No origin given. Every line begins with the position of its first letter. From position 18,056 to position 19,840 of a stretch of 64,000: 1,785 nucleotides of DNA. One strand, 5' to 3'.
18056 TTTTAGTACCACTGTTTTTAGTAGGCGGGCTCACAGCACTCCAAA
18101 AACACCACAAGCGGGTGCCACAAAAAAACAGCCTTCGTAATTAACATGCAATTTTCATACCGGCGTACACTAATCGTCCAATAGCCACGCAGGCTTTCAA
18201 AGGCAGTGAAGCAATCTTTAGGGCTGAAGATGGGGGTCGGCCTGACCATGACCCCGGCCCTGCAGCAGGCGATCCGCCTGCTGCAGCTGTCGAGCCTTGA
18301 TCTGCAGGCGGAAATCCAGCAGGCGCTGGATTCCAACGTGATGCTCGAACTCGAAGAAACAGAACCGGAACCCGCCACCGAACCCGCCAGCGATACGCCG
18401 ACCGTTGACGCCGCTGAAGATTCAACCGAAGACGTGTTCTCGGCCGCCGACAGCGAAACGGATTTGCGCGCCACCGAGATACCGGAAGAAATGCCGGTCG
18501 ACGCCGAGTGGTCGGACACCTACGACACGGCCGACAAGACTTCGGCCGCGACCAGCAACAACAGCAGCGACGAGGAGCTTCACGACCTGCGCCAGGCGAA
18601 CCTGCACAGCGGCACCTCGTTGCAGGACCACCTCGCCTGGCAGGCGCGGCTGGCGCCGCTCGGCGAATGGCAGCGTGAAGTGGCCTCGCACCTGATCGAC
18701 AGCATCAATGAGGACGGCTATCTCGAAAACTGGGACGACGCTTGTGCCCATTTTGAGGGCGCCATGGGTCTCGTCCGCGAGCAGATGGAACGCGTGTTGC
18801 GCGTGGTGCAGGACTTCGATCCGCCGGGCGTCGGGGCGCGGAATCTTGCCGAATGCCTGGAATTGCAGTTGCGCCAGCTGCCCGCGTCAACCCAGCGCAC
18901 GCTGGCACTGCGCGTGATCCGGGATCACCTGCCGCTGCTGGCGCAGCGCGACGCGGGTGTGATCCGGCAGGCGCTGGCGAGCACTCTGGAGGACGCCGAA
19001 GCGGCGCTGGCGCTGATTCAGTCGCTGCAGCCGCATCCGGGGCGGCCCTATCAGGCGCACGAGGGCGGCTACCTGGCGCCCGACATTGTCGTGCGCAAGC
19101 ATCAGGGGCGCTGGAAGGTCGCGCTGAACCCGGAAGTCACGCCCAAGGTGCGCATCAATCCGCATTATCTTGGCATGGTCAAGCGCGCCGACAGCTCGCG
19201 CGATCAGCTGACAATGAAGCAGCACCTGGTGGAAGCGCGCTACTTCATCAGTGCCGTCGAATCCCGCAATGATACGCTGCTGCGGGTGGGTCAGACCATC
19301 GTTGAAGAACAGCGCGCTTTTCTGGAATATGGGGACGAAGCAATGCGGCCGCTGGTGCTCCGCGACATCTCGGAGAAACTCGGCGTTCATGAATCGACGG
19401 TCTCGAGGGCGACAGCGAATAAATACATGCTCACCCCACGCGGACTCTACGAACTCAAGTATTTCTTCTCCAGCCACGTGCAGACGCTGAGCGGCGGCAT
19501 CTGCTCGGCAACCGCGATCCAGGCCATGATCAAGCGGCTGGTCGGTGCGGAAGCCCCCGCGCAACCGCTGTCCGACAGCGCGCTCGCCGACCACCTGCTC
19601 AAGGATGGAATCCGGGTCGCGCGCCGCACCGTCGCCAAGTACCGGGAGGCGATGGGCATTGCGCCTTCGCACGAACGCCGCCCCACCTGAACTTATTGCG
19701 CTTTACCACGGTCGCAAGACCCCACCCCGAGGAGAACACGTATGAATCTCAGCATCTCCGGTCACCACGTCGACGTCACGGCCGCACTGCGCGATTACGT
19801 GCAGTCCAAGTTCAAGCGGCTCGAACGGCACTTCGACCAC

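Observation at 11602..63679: Eight dispersed copies of an unrecognised 123-bp intergenic element (12-nt inverted termini plus central GGTAC-N7-GTACC)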

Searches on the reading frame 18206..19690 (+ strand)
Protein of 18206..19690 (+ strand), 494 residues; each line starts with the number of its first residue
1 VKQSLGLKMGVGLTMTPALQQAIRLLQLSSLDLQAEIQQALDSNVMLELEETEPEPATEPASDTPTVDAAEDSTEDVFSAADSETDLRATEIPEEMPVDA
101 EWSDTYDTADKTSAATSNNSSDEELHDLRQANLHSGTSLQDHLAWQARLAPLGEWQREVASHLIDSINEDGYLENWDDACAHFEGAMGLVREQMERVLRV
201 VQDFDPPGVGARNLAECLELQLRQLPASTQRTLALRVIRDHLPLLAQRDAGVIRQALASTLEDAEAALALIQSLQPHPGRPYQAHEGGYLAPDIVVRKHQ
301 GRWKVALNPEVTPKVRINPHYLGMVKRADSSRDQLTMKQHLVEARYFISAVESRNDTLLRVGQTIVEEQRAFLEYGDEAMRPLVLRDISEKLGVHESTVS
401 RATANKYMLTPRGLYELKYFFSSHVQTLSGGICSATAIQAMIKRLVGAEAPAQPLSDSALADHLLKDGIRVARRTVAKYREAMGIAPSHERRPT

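Call 16: search_protein_families(library=ncbifam, proteins=[window:18206-19690:+])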
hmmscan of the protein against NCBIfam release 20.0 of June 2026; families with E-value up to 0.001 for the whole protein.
window:18206-19690:+ (494 aa): 7 families
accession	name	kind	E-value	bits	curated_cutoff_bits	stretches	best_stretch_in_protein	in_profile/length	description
NF004595.0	PRK05932.1-2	equivalog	2.6e-178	593.8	513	1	1-492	1-481/484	RNA polymerase factor sigma-54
NF004598.0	PRK05932.1-5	equivalog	1.3e-151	505.8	621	1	1-492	1-502/504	RNA polymerase factor sigma-54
NF009118.0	PRK12469.1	subfamily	4.2e-143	477.7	396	1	1-492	1-479/483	RNA polymerase factor sigma-54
NF004597.0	PRK05932.1-4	equivalog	3.2e-140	467.8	817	1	1-492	1-474/477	RNA polymerase factor sigma-54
TIGR02395.1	rpoN_sigma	equivalog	1.6e-132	442.6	277.35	1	13-492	5-434/434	RNA polymerase factor sigma-54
NF004596.0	PRK05932.1-3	subfamily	8.3e-118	394.5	499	1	2-492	4-505/515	RNA polymerase factor sigma-54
NF004602.0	PRK05932.2-4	equivalog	5.9e-50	170.3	506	1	137-492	79-409/416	RNA polymerase factor sigma-54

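Call 19: find_homologous_proteins(query=window:18206-19690:+, max_evalue=1e-50)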
Query window:18206-19690:+ (494 aa): 7998 proteins with E <= 1e-50 among 8000 candidates; the best 120 are listed.
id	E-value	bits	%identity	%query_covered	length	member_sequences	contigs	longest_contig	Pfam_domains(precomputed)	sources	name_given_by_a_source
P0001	0.0e+0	1070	100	98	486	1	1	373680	PF04963.20,PF00309.26,PF04552.20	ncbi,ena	-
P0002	2.3e-258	876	80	100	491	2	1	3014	PF04963.20,PF00309.26,PF04552.20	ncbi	-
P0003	5.7e-254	861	80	100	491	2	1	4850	PF04963.20,PF00309.26,PF04552.20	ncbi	-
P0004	5.1e-243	825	77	100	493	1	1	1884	PF04963.20,PF00309.26,PF04552.20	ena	-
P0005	6.4e-227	772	72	100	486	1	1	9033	PF04963.20,PF00309.26,PF04552.20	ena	-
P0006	1.4e-225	768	72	100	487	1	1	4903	PF04963.20,PF00309.26,PF04552.20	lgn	-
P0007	8.5e-224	762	73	100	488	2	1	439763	PF04963.20,PF00309.26,PF04552.20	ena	-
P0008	1.9e-200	685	65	100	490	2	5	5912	PF04963.20,PF00309.26,PF04552.20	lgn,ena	-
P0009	2.7e-200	684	65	100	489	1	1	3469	PF04963.20,PF00309.26,PF04552.20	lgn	-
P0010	2.8e-200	684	64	100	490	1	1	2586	PF04963.20,PF00309.26,PF04552.20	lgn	-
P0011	3.5e-200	684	64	100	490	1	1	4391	PF04963.20,PF00309.26,PF04552.20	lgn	-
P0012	7.7e-200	683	65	100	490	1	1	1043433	PF04963.20,PF00309.26,PF04552.20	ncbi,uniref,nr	ncbi:RNA polymerase factor sigma-54 [Stagnimonas aquatica]|uniref:RNA polymerase sigma-54 factor n=1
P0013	3.1e-199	681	64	100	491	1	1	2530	PF04963.20,PF00309.26,PF04552.20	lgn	-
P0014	3.2e-199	681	64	100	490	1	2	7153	PF04963.20,PF00309.26,PF04552.20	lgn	-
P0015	3.3e-199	681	64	100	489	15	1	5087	PF04963.20,PF00309.26,PF04552.20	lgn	-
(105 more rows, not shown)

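Call 20: find_encoding_contigs(protein=P0001, flank=10000, max_places=3)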
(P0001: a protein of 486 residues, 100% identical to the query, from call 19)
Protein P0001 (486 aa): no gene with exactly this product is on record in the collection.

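Call 21: find_encoding_contigs(protein=P0007, flank=10000, max_places=3)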
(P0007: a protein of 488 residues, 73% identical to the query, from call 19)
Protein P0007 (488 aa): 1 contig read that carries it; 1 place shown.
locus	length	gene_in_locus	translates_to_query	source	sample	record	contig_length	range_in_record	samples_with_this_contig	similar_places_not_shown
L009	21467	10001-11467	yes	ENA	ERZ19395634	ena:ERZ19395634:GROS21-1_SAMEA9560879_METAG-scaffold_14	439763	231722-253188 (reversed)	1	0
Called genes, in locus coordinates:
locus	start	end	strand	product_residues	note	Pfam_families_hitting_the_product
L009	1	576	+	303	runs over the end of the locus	PF01112:Asparaginase_2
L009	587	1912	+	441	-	-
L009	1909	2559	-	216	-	-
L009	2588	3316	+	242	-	PF13640:2OG-FeII_Oxy_3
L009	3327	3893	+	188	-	PF02622:DUF179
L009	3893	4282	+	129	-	PF03652:RuvX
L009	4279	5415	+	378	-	PF02729:OTCace_N, PF00185:OTCace, PF02748:PyrI_C (weak)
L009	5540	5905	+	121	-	PF00072:Response_reg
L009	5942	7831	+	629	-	PF13675:PilJ (weak), PF00015:MCPsignal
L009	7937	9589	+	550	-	PF01293:PEPCK_ATP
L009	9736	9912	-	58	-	PF13770:DUF4169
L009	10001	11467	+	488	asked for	PF00309:Sigma54_AID, PF04963:Sigma54_CBD, PF04552:Sigma54_DBD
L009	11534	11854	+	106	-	PF02482:Ribosomal_S30AE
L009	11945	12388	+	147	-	PF00359:PTS_EIIA_2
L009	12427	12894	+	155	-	PF07475:Hpr_kinase_C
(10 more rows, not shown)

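Call 83: find_encoding_contigs(protein=P0003, flank=10000, max_places=3)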
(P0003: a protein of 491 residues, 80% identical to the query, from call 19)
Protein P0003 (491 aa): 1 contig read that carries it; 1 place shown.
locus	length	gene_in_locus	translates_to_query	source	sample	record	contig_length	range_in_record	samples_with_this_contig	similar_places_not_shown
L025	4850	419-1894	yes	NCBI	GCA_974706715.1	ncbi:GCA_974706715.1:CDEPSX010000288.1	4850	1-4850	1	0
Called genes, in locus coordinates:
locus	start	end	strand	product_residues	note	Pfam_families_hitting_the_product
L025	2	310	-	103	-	?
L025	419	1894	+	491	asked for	PF00309:Sigma54_AID, PF04963:Sigma54_CBD, PF04552:Sigma54_DBD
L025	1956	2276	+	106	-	PF02482:Ribosomal_S30AE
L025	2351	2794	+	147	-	PF00359:PTS_EIIA_2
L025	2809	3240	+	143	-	PF07475:Hpr_kinase_C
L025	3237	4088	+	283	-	PF03668:RapZ-like_N, PF22740:PapZ_C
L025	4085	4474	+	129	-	PF03610:EIIA-man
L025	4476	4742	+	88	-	PF00381:PTS-HPr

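Call 84: find_encoding_contigs(protein=P0002, flank=10000, max_places=3)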
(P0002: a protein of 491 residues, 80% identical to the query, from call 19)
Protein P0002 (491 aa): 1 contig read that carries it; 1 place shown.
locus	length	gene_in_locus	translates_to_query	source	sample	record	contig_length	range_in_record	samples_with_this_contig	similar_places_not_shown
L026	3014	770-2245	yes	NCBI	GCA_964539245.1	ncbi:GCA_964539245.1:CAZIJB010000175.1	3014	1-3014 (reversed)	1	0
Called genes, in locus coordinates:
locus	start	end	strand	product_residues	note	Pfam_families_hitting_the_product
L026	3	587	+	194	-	?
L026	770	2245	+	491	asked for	PF00309:Sigma54_AID, PF04963:Sigma54_CBD, PF04552:Sigma54_DBD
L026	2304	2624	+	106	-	PF02482:Ribosomal_S30AE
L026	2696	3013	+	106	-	?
